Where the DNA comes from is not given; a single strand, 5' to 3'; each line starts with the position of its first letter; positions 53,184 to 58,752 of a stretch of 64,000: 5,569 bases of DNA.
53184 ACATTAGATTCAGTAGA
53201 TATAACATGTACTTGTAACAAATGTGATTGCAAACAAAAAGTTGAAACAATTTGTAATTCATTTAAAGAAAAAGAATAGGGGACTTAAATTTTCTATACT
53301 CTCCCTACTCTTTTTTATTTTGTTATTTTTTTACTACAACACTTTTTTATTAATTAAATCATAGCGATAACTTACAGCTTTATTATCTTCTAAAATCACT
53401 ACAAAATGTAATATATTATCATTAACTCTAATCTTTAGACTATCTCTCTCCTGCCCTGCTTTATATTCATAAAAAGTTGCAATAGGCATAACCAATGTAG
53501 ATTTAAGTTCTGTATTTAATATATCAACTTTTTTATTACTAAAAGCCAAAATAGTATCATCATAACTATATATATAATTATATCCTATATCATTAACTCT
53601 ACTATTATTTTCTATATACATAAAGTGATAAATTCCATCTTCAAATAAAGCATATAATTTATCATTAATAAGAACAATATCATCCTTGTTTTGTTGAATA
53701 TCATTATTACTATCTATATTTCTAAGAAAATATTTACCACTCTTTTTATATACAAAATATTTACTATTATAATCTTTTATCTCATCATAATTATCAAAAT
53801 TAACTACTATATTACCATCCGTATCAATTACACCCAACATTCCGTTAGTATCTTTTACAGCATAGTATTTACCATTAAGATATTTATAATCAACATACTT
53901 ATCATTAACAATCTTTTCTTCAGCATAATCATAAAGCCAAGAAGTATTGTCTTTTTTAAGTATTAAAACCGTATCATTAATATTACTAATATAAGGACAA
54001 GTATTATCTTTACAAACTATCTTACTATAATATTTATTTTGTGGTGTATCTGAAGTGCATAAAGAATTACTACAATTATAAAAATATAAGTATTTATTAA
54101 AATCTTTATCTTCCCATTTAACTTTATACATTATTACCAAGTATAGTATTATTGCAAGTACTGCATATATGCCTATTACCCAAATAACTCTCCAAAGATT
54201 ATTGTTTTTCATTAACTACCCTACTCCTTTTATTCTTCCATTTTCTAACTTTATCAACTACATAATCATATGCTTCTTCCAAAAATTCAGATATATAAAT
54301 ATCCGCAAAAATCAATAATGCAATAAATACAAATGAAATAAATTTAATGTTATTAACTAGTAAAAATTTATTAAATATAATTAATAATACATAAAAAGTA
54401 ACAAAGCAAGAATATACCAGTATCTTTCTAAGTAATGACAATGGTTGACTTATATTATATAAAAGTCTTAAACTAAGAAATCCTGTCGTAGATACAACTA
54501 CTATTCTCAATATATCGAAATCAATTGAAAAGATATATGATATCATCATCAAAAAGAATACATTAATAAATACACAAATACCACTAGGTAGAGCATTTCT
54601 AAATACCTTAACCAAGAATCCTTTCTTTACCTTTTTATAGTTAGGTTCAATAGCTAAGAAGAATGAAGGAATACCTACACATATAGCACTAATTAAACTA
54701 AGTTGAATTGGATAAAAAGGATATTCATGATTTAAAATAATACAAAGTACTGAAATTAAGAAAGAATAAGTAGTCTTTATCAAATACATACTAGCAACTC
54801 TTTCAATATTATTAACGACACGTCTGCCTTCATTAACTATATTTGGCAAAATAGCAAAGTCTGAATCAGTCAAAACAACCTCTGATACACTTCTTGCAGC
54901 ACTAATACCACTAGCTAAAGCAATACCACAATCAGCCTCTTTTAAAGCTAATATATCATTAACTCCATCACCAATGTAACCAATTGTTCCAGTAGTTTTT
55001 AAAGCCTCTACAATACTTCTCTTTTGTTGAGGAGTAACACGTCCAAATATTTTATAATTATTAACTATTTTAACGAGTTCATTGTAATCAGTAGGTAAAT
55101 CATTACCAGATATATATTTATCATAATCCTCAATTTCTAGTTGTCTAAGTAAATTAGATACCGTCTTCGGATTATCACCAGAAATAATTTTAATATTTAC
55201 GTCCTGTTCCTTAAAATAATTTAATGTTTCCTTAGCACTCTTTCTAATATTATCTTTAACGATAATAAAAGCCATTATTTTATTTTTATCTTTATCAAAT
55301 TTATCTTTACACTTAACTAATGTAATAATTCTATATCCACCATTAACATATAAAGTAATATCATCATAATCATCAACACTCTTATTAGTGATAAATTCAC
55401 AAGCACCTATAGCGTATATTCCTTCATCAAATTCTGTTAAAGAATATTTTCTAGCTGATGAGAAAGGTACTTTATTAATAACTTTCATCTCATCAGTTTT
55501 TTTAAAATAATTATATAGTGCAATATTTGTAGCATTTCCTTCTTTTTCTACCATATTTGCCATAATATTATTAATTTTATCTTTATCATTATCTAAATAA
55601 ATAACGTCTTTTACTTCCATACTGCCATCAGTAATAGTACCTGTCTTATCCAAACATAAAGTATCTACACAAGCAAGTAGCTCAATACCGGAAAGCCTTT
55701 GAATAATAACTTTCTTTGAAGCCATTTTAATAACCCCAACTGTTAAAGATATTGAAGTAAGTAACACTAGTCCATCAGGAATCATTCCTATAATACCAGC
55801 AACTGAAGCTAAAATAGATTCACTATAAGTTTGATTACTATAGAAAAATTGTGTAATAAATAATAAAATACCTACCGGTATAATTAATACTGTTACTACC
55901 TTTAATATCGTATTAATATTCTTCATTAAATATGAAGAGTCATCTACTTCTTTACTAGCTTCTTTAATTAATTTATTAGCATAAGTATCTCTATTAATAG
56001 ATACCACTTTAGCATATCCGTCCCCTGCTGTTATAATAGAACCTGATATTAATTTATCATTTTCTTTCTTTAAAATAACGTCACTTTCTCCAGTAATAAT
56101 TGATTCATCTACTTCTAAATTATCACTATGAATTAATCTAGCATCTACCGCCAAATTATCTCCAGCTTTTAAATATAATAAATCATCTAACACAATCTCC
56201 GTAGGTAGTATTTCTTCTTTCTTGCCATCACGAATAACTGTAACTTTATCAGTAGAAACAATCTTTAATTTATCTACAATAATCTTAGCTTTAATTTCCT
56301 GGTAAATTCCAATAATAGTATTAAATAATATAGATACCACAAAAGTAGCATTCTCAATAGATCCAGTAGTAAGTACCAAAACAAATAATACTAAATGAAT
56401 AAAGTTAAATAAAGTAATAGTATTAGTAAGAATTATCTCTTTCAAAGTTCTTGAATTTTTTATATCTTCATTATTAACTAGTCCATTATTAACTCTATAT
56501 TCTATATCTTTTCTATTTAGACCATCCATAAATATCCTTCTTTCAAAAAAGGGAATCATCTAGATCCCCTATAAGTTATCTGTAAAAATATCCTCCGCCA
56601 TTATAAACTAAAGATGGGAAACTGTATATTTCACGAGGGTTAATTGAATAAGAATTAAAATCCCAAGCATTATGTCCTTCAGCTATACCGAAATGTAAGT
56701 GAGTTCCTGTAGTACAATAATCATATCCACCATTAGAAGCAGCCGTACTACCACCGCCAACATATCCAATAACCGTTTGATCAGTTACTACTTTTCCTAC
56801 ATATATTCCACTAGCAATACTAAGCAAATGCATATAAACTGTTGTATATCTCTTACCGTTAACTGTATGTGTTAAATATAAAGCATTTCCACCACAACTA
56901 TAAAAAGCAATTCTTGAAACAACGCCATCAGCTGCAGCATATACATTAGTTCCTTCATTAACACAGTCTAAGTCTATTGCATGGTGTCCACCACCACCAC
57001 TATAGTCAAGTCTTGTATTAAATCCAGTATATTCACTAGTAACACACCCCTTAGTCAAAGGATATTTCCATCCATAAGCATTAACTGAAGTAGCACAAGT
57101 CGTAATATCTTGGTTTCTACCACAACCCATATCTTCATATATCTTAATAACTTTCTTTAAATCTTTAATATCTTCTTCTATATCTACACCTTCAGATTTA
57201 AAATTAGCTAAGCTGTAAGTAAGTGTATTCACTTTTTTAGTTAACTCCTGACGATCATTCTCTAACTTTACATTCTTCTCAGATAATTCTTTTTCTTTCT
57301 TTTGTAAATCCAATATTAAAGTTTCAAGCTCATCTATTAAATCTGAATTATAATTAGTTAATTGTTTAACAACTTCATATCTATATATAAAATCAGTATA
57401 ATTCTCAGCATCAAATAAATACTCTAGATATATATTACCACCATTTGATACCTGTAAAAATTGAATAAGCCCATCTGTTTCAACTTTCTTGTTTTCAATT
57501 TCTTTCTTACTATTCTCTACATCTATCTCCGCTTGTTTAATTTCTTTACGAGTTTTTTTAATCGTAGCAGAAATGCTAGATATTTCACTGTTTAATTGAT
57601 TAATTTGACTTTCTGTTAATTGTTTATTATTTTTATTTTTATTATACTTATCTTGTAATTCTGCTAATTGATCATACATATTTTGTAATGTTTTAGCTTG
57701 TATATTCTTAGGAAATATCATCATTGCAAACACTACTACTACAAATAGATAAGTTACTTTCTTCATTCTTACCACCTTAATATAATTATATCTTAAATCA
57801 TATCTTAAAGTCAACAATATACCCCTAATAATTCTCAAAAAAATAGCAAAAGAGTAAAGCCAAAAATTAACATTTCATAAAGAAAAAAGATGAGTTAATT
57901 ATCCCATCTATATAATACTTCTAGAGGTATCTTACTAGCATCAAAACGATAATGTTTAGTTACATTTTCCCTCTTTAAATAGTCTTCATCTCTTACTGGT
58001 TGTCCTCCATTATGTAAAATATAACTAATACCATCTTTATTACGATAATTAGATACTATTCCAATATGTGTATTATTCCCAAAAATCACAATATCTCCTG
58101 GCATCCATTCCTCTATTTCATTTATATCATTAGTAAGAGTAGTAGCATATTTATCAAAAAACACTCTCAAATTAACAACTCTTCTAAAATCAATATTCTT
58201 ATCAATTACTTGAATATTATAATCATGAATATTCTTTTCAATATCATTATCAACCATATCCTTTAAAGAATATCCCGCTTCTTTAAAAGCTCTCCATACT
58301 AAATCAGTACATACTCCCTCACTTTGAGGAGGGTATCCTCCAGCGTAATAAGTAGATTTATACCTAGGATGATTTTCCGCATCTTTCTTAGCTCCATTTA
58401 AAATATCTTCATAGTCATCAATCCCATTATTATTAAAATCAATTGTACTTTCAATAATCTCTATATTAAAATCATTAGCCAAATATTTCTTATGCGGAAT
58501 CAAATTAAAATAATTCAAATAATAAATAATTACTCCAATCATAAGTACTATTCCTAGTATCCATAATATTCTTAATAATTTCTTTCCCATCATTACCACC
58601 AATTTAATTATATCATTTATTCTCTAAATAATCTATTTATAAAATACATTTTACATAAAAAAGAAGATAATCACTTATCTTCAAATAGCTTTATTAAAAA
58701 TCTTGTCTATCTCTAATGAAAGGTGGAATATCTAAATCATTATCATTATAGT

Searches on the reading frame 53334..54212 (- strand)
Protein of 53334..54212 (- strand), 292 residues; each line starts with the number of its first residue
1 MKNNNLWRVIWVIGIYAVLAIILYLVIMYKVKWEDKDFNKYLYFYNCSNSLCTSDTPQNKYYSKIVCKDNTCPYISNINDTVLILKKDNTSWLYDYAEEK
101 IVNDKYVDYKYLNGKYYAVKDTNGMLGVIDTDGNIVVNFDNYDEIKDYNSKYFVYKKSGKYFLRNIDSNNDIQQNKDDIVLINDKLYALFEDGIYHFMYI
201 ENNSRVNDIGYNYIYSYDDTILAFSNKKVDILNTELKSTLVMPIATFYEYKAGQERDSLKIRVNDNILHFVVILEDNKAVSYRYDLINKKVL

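Call 64: search_protein_families(library=pfam, proteins=[window:53334-54212:-], max_evalue=0.0001)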
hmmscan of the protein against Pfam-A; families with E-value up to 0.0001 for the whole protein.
window:53334-54212:- (292 aa): 1 family
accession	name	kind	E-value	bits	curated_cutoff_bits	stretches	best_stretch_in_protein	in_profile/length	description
PF14903.11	WG_beta_rep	-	7.3e-05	23.2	25.6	1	127-161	2-35/35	WG containing repeat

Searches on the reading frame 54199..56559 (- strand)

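Call 64: search_protein_families(library=pfam, proteins=[window:54199-56559:-], max_evalue=0.0001)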
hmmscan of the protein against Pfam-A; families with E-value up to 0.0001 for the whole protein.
window:54199-56559:- (786 aa): 3 families
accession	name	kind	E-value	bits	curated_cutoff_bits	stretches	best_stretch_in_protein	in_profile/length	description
PF00122.25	E1-E2_ATPase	-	4.2e-40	137.6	28.1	1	103-282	4-181/181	E1-E2 ATPase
PF00702.32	Hydrolase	-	8.2e-18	65.9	26.4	1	298-543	1-191/191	haloacid dehalogenase-like hydrolase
PF08282.18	Hydrolase_3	-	2.8e-05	24.4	20.9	0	528-565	208-245/255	haloacid dehalogenase-like hydrolase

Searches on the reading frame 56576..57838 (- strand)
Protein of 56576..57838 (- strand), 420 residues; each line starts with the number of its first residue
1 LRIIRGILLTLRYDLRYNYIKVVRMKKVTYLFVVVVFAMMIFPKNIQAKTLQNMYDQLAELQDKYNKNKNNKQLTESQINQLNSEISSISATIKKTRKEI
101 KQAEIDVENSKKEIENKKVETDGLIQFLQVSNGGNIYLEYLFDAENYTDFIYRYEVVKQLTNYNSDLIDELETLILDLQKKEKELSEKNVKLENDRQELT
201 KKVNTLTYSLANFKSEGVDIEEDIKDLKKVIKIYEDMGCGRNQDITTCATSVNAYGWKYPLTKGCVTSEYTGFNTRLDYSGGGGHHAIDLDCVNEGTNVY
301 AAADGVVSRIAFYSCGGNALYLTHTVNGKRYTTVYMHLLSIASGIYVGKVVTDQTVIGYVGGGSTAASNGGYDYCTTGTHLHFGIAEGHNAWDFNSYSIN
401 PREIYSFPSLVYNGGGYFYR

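Call 64: search_protein_families(library=pfam, proteins=[window:56576-57838:-], max_evalue=0.0001)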
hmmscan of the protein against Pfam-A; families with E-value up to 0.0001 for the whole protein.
window:56576-57838:- (420 aa): 2 families
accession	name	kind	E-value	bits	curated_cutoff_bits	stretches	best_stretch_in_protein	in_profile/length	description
PF01551.29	Peptidase_M23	-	9.1e-14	51.9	28.7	1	284-391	2-93/96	Peptidase family M23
PF24568.1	CC_PcsB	-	3.7e-09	36.8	27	1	109-173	3-67/75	Peptidoglycan hydrolase PcsB, coiled-coil domain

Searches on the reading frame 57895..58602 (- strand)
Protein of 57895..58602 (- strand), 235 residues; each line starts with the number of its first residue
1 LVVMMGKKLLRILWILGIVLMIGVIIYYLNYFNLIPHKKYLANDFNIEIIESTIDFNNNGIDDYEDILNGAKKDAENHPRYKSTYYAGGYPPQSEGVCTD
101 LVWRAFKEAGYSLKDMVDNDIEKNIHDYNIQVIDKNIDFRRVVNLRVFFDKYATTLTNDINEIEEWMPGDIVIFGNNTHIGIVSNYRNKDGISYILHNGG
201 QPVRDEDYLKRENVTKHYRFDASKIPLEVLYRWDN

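Call 64: search_protein_families(library=pfam, proteins=[window:57895-58602:-], max_evalue=0.0001)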
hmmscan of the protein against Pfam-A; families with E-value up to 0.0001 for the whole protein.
window:57895-58602:- (235 aa): 1 family
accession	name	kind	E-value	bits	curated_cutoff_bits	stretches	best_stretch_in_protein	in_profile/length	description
PF06940.17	DUF1287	-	7.8e-49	166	25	1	69-220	2-163/163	Domain of unknown function (DUF1287)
